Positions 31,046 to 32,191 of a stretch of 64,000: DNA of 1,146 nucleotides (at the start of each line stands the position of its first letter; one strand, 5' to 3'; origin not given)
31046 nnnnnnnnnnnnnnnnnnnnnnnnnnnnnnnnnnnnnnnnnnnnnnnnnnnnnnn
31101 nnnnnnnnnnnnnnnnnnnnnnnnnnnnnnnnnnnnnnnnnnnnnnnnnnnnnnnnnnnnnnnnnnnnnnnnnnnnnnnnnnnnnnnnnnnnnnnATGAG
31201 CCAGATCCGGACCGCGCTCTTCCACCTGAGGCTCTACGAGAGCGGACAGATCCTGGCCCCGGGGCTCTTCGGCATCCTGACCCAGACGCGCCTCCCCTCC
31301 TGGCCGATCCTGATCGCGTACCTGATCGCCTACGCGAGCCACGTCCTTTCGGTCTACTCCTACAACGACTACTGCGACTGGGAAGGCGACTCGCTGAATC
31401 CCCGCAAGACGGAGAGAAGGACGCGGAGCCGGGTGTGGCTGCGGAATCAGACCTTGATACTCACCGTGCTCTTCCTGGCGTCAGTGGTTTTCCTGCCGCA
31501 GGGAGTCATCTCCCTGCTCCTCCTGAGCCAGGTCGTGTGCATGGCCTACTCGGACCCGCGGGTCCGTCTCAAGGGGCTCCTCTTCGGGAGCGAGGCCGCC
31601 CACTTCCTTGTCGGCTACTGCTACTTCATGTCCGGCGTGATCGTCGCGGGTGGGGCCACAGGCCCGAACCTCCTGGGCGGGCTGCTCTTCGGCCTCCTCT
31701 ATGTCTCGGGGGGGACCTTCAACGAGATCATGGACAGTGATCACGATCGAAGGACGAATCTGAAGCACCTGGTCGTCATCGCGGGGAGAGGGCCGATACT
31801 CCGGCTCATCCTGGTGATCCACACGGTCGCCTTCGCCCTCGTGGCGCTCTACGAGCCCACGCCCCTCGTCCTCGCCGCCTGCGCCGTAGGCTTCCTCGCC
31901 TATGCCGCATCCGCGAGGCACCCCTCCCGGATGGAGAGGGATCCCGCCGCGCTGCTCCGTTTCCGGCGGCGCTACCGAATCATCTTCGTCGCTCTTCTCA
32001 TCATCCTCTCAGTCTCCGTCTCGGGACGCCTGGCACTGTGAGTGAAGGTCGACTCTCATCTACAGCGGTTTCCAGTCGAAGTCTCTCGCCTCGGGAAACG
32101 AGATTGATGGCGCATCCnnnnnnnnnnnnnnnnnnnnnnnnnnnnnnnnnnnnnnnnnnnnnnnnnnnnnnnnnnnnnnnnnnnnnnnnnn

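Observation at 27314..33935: UbiA/DPPR-synthase-like prenyltransferase embedded among three giant polytopic membrane proteins: candidate lipid-linked-sugar envelope glycan system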

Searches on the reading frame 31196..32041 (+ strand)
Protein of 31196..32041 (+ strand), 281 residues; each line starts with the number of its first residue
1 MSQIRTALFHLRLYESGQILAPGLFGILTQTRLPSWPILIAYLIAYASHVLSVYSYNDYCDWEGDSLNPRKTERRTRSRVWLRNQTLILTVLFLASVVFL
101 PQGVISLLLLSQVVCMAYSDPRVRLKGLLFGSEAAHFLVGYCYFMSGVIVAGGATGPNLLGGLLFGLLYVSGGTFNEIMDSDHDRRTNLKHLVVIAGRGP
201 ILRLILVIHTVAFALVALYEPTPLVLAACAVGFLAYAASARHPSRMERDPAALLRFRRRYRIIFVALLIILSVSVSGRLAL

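Call 7: search_protein_families(library=pfam, proteins=[window:31196-32041:+], max_evalue=1)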
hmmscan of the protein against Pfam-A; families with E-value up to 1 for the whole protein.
window:31196-32041:+ (281 aa): 2 families
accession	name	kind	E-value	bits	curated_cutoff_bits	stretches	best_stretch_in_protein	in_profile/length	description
PF01040.23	UbiA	-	4.4e-20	72.5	34.2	1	20-253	2-243/250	UbiA prenyltransferase family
PF09620.15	Cas_csx3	-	0.006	16.9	21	1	188-222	22-57/78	CRISPR-associated protein (Cas_csx3)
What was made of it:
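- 31196..32041 (+): UbiA-superfamily membrane enzyme, 281 aa, translationally coupled to B (ATGA). Both Asp-rich motifs are intact: N57-D58-x-x-D61-x-x-x-D65 and N176-E177-x-x-D180-x-x-x-D184. It also has a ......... motif. Pfam PF01040 at 72.5 bits, cut-off 34.2 (call 7).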

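Call 8: search_protein_families(library=ncbifam, proteins=[window:31196-32041:+], max_evalue=1)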
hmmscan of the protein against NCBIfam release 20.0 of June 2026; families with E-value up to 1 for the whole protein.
window:31196-32041:+ (281 aa): 14 families
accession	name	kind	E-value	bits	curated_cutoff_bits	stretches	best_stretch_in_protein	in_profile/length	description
NF009516.0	PRK12875.1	equivalog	5.3e-12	45.4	205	1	12-226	29-246/292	prenyltransferase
NF009608.0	PRK13105.1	equivalog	4.9e-11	42.3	217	1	28-242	33-251/291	prenyltransferase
TIGR01475.1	ubiA_other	subfamily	2.1e-10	40.5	180.8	1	4-222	11-227/282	UbiA-like polyprenyltransferase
TIGR01476.1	chlor_syn_BchG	subfamily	7.1e-08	32.2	212.3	1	54-221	55-226/283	(bacterio)chlorophyll synthase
NF010119.0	PRK13595.1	equivalog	3.3e-07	30.1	248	1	47-236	57-250/292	prenyltransferase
NF009609.0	PRK13106.1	equivalog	1.5e-06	27.9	349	1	38-218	50-238/301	prenyltransferase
NF008977.0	PRK12324.1-2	equivalog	0.00012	21.6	234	1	46-118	46-122/297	decaprenyl-phosphate phosphoribosyltransferase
NF005742.0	PRK07566.1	equivalog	0.00031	20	313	1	56-216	85-250/315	chlorophyll synthase ChlG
NF041586.1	MqnP_DT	exception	0.0015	18.3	430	1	27-234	24-229/277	menaquinone biosynthesis prenyltransferase MqnP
NF006088.0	PRK08238.1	equivalog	0.0042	15.8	351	1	41-119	231-313/482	UbiA family prenyltransferase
NF009532.0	PRK12895.1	equivalog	0.0052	16.2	414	1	39-218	39-224/286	prenyltransferase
NF050100.1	SepX_GlpR_3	exception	0.025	14.4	150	0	68-106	85-125/209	divisome protein SepX/GlpR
TIGR02579.1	cas_csx3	equivalog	0.07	13.4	55.4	1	188-221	27-61/83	CRISPR-associated ring nuclease Crn3/Csx3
NF047839.1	PspM_Rv2743c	equivalog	0.11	12.3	80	0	17-75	23-81/220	phage shock envelope stress response protein PspM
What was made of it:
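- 31196..32041 (+): Best NCBIfam models are generic prenyltransferases: PRK12875 5e-12 and PRK13105 5e-11; the DPPR-synthase model gives only 21.6 bits against 234 (call 8).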

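Call 12: search_solved_structures(query=window:31196-32041:+, max_evalue=1)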
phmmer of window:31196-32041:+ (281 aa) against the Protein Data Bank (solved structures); distinct sequences matched with E-value up to 1: 0.

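Call 22: find_homologous_proteins(query=window:31196-32041:+, max_evalue=0.001)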
Query window:31196-32041:+ (281 aa): 41 proteins with E <= 0.001 among 8000 candidates.
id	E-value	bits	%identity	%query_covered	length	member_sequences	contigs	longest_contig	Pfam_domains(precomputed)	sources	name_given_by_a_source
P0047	8.1e-162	555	90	100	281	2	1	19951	PF01040.24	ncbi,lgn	-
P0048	1.4e-133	462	74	100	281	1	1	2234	PF01040.24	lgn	-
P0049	1.7e-129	449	72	99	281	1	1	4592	PF01040.24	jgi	jgi:4-hydroxybenzoate polyprenyltransferase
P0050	1.3e-98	348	57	99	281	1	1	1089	PF01040.24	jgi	jgi:4-hydroxybenzoate polyprenyltransferase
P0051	2.0e-97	344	58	94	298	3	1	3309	PF01040.24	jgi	-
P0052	2.8e-96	340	58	96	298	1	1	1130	PF01040.24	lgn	-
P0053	5.6e-94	333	59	96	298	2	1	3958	PF01040.24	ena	-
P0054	2.2e-92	327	57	97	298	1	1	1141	PF01040.24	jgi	-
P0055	2.3e-89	317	60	84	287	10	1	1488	PF01040.24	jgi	jgi:4-hydroxybenzoate polyprenyltransferase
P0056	3.3e-89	317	57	96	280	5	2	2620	PF01040.24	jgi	-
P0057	8.0e-89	316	57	93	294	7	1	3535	PF01040.24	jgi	jgi:4-hydroxybenzoate polyprenyltransferase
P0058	1.0e-87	312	57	94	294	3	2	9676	PF01040.24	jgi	jgi:4-hydroxybenzoate polyprenyltransferase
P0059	2.0e-87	311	57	94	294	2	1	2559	PF01040.24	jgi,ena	-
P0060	3.6e-87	310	59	95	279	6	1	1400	PF01040.24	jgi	jgi:4-hydroxybenzoate polyprenyltransferase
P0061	7.8e-87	309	54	97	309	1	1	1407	PF01040.24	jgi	jgi:4-hydroxybenzoate polyprenyltransferase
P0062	9.3e-87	309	58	87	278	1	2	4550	PF01040.24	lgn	-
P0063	1.5e-86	308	59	90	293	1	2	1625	PF01040.24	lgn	-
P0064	2.0e-86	308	57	96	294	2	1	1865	PF01040.24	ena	-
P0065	2.7e-86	307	56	96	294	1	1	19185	PF01040.24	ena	-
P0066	2.8e-86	307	62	76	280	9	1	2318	PF01040.24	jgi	jgi:4-hydroxybenzoate polyprenyltransferase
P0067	6.0e-85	303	55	96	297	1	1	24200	PF01040.24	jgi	-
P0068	7.9e-85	303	55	94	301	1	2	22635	PF01040.24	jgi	jgi:4-hydroxybenzoate polyprenyltransferase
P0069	1.2e-84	302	61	77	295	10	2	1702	PF01040.24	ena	-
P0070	2.7e-84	301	57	94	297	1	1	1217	PF01040.24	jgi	-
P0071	4.6e-84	300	58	95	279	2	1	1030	PF01040.24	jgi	-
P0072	1.8e-83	298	53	92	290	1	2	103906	PF01040.24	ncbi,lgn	-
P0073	2.9e-83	297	56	94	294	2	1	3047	PF01040.24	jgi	jgi:4-hydroxybenzoate polyprenyltransferase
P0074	6.7e-83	296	56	91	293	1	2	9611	PF01040.24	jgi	jgi:4-hydroxybenzoate polyprenyltransferase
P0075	7.8e-83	296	55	95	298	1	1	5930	PF01040.24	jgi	jgi:4-hydroxybenzoate polyprenyltransferase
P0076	1.6e-82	295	55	93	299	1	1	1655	PF01040.24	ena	-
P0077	2.3e-82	295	58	90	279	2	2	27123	PF01040.24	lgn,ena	-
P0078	2.2e-81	291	51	96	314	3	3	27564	PF01040.24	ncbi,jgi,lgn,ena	-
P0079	3.3e-81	291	55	96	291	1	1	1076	PF01040.24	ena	-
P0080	3.4e-81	291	54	92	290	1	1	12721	PF01040.24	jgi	jgi:4-hydroxybenzoate polyprenyltransferase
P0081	9.8e-81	289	54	96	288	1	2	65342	PF01040.24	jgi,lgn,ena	-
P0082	2.4e-80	288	55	94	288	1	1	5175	PF01040.24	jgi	jgi:4-hydroxybenzoate polyprenyltransferase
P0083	1.9e-77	278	51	95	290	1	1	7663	PF01040.24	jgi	jgi:4-hydroxybenzoate polyprenyltransferase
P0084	1.7e-76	275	53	88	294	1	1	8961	PF01040.24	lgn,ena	-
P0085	1.7e-76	275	52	88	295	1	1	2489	PF01040.24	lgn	-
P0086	2.7e-76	275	53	92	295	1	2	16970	PF01040.24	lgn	-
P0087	4.2e-75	271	53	94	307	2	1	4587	PF01040.24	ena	-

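Call 24: search_solved_structures(query=A1, max_evalue=10, show_alignments=2)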
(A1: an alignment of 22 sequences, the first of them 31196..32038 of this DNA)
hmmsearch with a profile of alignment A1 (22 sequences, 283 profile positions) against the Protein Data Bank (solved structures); distinct sequences matched with E-value up to 10: 2.
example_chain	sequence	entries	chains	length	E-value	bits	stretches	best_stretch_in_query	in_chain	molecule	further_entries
4od4_A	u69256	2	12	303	1.9e-07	33.9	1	24-238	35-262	4-hydroxybenzoate octaprenyltransferase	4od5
4tq3_A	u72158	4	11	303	1.9e-05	27.4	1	81-228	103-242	Prenyltransferase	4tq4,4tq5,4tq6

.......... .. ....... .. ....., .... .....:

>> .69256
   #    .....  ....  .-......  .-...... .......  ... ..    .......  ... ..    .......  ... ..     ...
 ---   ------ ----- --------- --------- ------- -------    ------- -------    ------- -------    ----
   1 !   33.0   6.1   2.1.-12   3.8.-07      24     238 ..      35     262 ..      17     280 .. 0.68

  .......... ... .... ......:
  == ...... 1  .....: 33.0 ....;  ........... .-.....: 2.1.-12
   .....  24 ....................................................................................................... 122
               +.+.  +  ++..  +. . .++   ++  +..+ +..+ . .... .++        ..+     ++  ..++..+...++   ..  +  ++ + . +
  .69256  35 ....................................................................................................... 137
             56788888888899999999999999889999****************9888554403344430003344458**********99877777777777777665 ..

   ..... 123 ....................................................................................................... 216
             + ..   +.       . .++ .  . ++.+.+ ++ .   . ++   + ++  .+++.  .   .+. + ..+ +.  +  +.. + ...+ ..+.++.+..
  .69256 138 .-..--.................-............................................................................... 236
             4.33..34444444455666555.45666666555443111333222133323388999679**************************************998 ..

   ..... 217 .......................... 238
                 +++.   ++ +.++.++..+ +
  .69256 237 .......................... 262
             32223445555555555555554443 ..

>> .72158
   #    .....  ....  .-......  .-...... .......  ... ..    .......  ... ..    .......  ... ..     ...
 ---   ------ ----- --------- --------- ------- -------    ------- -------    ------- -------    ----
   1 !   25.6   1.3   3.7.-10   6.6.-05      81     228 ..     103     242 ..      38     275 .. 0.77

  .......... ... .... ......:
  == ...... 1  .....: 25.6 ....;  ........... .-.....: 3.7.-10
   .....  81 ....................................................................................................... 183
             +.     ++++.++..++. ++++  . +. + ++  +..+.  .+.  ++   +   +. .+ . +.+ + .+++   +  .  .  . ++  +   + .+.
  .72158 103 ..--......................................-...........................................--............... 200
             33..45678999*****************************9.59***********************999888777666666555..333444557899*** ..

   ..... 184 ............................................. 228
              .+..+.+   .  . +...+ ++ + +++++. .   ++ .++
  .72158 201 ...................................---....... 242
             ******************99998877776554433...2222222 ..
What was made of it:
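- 31196..32041 (+): The PDB profile search finds only 4od4 and 4tq3 (call 24).
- On DPPR synthase / polyprenyl phosphoribose synthase (Rv3806c type): A profile of 22 family members against all PDB chains at E<=10 returns only 4od4 and 4tq3 (call 24).
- Closest known: Mycobacterial decaprenyl-phospho-arabinose pathway. Different: There is no specific similarity to Rv3806c (calls 8, 24).
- Closest known: Archaeal-type UbiA prenyltransferases. Same: They share both Asp-rich motifs and the YSxPxxRxK motif, and the alignments cover most of the protein length (calls 8, 24).
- The family profile finds no Rv3806c chain in the PDB at E<=10, yet finds ApUbiA and AfUbiA (call 24).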
